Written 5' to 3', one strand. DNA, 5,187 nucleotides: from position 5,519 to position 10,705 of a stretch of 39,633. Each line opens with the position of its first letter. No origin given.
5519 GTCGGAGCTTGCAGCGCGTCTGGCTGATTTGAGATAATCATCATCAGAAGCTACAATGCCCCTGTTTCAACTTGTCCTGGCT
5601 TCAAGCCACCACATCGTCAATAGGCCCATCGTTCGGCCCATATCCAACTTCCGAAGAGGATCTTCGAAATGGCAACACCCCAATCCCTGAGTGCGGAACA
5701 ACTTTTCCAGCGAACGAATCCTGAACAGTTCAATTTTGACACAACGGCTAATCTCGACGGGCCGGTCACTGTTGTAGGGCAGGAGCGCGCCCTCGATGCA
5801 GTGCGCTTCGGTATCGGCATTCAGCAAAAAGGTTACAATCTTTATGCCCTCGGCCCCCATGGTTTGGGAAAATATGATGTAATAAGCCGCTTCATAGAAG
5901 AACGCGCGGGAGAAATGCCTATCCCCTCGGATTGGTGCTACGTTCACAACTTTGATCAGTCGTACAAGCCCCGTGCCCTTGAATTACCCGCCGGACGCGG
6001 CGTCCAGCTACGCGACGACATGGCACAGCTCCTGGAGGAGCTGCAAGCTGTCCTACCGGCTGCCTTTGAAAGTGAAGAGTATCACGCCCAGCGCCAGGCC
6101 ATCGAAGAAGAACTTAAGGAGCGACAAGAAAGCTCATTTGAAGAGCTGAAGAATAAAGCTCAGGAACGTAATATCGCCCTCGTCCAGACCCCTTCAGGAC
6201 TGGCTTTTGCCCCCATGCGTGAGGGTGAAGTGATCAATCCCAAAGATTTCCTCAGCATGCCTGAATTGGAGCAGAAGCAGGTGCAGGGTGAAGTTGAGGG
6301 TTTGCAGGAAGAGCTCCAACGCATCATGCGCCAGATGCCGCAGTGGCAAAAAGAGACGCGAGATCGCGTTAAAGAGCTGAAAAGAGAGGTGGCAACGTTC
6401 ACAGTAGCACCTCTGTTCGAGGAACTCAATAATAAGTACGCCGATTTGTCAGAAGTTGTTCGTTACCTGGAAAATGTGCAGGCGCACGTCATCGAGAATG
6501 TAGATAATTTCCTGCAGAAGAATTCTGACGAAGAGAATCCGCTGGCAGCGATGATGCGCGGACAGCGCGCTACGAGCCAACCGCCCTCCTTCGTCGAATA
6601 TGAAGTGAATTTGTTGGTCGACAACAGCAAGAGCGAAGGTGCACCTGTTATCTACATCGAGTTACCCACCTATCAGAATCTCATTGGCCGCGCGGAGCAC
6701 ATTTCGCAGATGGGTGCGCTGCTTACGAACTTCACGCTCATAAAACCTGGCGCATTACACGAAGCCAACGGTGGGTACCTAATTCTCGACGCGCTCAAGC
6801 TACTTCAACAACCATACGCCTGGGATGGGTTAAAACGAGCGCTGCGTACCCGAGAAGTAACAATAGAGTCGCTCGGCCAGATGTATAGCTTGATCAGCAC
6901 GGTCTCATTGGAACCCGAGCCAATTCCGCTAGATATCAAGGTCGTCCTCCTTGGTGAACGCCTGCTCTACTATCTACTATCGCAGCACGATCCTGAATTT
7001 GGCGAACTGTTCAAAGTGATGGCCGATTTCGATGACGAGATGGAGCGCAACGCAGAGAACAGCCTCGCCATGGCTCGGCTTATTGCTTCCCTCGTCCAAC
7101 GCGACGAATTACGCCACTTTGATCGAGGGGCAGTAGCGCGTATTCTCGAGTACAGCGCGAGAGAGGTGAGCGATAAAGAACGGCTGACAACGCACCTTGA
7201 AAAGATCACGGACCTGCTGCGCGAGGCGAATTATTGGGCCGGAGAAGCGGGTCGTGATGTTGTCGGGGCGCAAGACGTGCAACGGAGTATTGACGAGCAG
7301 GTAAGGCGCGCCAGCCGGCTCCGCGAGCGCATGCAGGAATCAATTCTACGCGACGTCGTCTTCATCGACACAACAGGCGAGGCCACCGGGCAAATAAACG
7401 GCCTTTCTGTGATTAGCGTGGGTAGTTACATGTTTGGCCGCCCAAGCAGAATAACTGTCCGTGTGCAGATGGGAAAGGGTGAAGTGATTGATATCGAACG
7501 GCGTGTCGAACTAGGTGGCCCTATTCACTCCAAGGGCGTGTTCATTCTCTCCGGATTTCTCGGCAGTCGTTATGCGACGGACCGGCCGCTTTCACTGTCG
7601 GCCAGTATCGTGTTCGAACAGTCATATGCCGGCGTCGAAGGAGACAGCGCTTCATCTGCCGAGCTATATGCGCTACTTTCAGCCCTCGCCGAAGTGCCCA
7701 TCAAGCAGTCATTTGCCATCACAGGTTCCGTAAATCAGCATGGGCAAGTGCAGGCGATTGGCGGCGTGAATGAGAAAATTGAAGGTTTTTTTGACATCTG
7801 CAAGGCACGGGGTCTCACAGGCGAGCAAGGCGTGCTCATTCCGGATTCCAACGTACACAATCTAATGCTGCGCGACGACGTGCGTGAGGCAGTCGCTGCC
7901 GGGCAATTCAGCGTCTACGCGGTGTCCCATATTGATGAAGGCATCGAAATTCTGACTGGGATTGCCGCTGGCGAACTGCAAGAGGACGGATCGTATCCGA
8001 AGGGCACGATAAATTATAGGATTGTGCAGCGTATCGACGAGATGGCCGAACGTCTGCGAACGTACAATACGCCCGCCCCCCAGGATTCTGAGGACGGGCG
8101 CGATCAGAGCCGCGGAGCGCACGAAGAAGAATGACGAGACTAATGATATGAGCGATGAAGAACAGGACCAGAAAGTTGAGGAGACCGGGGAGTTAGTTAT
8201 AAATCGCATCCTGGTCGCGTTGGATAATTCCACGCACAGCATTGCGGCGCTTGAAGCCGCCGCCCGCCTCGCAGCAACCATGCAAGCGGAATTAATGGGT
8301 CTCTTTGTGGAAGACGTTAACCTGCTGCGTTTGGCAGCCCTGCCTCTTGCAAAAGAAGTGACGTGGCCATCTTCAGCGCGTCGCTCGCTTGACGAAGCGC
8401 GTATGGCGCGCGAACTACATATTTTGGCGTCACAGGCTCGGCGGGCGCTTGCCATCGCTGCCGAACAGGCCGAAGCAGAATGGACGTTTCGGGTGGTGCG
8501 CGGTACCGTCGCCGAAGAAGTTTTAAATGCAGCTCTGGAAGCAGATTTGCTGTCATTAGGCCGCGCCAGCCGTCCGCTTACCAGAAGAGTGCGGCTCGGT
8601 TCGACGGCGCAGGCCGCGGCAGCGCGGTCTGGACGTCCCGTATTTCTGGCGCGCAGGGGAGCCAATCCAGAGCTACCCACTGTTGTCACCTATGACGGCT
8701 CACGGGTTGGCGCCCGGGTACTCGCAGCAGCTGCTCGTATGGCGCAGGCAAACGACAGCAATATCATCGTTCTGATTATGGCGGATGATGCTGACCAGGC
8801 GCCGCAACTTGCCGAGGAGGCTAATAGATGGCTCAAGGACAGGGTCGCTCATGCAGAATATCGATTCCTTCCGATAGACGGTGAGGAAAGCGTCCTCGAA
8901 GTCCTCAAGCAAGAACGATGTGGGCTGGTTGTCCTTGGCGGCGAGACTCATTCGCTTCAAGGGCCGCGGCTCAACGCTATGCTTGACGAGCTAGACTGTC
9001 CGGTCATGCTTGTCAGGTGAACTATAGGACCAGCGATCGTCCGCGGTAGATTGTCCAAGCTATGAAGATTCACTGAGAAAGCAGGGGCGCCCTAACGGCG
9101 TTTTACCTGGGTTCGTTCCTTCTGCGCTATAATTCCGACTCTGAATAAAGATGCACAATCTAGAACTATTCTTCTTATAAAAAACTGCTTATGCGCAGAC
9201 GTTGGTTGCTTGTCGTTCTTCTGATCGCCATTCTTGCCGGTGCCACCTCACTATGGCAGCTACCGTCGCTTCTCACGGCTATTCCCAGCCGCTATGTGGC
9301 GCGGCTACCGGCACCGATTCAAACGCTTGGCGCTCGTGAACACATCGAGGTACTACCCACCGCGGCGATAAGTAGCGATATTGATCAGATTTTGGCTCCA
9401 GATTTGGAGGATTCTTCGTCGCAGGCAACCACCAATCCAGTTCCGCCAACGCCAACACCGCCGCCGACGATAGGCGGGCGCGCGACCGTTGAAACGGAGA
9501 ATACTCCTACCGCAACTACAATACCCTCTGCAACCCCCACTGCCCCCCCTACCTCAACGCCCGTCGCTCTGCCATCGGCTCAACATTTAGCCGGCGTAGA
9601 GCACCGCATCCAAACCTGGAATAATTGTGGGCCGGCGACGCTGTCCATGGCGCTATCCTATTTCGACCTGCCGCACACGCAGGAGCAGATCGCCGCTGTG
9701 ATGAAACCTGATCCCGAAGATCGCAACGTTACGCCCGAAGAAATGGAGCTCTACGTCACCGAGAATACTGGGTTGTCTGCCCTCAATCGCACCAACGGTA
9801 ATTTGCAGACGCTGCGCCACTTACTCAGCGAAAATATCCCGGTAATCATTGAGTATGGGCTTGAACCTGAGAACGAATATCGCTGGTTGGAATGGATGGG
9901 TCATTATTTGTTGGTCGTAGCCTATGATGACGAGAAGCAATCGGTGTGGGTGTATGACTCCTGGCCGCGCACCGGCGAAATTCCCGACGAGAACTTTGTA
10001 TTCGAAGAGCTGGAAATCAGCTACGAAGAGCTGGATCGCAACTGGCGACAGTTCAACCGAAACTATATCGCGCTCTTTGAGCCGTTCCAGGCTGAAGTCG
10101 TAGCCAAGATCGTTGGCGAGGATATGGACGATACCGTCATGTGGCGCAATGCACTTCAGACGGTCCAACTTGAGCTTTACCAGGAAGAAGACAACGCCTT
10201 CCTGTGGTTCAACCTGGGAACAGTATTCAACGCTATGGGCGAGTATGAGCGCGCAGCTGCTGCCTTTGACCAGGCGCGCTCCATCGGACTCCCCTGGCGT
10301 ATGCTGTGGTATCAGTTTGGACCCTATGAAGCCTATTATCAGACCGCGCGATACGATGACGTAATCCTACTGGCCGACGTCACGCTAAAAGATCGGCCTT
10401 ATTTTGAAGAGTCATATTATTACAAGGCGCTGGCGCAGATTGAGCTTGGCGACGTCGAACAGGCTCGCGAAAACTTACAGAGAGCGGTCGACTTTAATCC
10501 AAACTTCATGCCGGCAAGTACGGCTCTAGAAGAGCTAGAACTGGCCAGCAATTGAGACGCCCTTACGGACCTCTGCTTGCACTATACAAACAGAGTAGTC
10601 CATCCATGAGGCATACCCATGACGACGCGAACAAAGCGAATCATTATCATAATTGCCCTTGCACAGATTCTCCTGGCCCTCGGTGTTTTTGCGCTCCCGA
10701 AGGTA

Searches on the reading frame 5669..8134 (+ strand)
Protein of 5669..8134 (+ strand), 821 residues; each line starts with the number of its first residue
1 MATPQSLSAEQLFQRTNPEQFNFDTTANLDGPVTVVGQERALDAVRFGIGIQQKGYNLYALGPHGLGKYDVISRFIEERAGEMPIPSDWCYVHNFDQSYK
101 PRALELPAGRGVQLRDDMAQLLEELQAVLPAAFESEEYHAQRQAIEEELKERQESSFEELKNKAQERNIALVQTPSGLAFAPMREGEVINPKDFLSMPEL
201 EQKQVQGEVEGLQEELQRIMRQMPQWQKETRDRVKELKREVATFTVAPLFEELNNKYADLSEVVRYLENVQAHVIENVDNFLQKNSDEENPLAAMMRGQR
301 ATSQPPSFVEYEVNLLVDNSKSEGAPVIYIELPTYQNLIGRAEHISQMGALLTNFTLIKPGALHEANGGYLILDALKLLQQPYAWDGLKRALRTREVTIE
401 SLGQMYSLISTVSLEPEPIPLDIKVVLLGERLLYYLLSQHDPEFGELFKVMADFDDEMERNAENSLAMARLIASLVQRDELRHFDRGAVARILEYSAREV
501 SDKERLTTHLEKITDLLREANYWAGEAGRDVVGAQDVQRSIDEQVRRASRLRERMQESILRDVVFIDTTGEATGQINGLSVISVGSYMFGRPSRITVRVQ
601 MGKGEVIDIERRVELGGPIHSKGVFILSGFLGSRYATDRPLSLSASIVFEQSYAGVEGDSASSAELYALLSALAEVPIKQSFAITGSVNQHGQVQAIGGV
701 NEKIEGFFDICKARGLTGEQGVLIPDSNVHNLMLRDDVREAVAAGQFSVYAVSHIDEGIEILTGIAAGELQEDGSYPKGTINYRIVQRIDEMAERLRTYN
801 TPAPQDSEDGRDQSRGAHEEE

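Call 66: search_protein_families(library=pfam, proteins=[window:5669-8134:+], max_evalue=0.00001)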
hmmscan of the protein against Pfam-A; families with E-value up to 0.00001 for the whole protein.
window:5669-8134:+ (821 aa): 4 families
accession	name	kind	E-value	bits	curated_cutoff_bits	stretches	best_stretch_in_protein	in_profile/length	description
PF13654.12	AAA_32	-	1.5e-55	187.3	21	1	323-455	1-133/133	LonB-like, AAA domain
PF20436.4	LonB_AAA-LID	-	7.1e-24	84.1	22.4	1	483-547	1-65/65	Archaeal LonB, AAA+ ATPase LID domain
PF20437.3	LonC_helical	-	1e-17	64.3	24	1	88-121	1-34/34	Lon-like LonC helical domain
PF05362.19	Lon_C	-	8.6e-09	35.7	21.1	1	657-760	108-200/205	Lon protease (S16) C-terminal proteolytic domain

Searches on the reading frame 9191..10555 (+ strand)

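Call 66: search_protein_families(library=pfam, proteins=[window:9191-10555:+], max_evalue=0.00001)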
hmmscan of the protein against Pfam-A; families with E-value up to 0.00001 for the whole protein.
window:9191-10555:+ (454 aa): 7 families
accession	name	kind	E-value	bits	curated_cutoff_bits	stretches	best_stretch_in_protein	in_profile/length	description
PF13529.12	Peptidase_C39_2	-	3.6e-13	50.7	24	1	137-258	4-143/143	Peptidase_C39 like family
PF00515.34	TPR_1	-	1.4e-11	44.2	27.8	0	407-439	2-34/34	Tetratricopeptide repeat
PF07719.23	TPR_2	-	2.5e-08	33.9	27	0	407-438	2-33/34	Tetratricopeptide repeat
PF13181.12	TPR_8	-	5.7e-08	32.8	25.7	0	407-438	2-33/34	Tetratricopeptide repeat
PF13174.12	TPR_6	-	1.5e-07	32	26.3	0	407-438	1-32/33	Tetratricopeptide repeat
PF13431.12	TPR_17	-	4.2e-06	27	24.4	0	333-355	10-32/34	Tetratricopeptide repeat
PF13428.12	TPR_14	-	9.5e-06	26.3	23.5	0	408-442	3-37/44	Tetratricopeptide repeat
